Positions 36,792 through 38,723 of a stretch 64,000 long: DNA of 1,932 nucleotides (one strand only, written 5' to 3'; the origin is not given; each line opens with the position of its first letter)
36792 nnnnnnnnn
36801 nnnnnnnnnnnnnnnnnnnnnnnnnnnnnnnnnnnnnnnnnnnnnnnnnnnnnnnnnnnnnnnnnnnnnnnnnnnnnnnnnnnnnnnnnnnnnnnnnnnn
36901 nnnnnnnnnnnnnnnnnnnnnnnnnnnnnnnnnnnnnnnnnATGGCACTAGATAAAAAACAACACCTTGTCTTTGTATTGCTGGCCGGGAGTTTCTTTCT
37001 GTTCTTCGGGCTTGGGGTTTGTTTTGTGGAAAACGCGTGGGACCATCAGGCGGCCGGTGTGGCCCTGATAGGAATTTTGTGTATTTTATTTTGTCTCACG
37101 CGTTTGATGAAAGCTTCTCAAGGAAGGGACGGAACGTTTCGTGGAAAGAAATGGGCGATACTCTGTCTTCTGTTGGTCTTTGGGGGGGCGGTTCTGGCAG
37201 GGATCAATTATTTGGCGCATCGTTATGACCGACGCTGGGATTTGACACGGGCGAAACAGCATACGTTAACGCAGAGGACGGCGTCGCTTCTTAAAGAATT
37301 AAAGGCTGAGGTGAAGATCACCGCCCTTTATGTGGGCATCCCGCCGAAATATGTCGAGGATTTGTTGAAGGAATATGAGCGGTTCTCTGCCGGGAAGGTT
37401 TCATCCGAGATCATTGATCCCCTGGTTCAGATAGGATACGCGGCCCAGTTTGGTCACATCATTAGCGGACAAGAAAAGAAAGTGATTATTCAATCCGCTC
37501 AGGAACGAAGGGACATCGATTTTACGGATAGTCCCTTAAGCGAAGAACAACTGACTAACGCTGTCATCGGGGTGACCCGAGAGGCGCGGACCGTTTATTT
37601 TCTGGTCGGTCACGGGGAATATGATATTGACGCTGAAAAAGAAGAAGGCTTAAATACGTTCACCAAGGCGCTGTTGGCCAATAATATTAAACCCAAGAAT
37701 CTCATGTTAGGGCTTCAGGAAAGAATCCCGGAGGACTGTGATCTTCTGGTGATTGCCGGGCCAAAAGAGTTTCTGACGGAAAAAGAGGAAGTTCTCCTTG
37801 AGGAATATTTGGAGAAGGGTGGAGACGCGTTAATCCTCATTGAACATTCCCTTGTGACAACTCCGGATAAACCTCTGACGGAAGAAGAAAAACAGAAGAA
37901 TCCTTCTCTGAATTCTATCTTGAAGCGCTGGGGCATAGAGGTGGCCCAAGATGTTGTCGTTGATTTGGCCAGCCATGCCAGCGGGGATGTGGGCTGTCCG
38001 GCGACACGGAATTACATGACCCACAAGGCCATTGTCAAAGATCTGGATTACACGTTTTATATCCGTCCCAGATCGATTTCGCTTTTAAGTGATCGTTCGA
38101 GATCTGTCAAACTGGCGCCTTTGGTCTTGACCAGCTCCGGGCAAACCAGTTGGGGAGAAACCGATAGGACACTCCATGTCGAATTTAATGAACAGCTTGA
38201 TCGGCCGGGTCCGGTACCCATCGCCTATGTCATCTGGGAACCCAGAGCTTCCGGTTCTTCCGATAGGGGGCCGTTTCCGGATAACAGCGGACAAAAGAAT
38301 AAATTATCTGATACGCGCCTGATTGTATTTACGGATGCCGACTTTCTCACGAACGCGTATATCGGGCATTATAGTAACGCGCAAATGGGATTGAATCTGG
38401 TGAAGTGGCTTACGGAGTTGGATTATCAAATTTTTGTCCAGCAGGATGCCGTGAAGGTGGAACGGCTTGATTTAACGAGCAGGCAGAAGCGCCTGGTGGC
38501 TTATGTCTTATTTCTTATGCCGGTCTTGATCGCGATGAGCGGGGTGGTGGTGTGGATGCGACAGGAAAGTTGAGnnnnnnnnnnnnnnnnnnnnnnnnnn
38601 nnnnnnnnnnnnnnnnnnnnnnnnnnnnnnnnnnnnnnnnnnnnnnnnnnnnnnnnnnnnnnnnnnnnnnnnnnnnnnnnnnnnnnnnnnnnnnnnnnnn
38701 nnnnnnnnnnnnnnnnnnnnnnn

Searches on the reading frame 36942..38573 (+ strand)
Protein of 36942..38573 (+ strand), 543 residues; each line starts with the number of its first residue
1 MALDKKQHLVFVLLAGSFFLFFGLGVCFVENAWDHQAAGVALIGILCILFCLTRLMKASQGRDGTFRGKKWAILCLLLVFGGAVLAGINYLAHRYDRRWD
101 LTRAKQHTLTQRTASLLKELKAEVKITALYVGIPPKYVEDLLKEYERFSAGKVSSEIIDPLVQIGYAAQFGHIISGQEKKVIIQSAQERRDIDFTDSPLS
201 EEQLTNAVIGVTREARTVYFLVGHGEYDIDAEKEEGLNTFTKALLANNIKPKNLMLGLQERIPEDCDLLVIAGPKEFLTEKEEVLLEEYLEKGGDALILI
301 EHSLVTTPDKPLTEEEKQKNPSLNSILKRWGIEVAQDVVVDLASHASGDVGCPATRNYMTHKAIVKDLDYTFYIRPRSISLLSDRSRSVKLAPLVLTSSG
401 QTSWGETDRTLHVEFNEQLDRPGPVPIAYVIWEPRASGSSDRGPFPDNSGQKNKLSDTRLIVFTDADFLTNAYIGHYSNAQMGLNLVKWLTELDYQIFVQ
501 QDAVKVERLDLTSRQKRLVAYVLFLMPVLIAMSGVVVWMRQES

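Call 55: search_protein_families(library=pfam, proteins=[window:36942-38573:+], max_evalue=0.0001)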
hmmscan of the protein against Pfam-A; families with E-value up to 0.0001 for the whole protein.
window:36942-38573:+ (543 aa): 4 families
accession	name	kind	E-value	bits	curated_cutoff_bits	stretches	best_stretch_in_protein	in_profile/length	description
PF09822.16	ABC_transp_aux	-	2.1e-27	96.6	34.7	1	216-479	2-276/288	ABC-type uncharacterized transport system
PF23357.1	DUF7088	-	4e-08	33.8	27.8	1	105-162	3-67/105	Domain of unknown function (DUF7088)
PF23355.1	IFT52_GIFT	-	1e-07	31.8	27.2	1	256-340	36-109/246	IFT52 GIFT domain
PF14258.12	DUF4350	-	6.9e-05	23.6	30.4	0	268-487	41-181/181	Domain of unknown function (DUF4350)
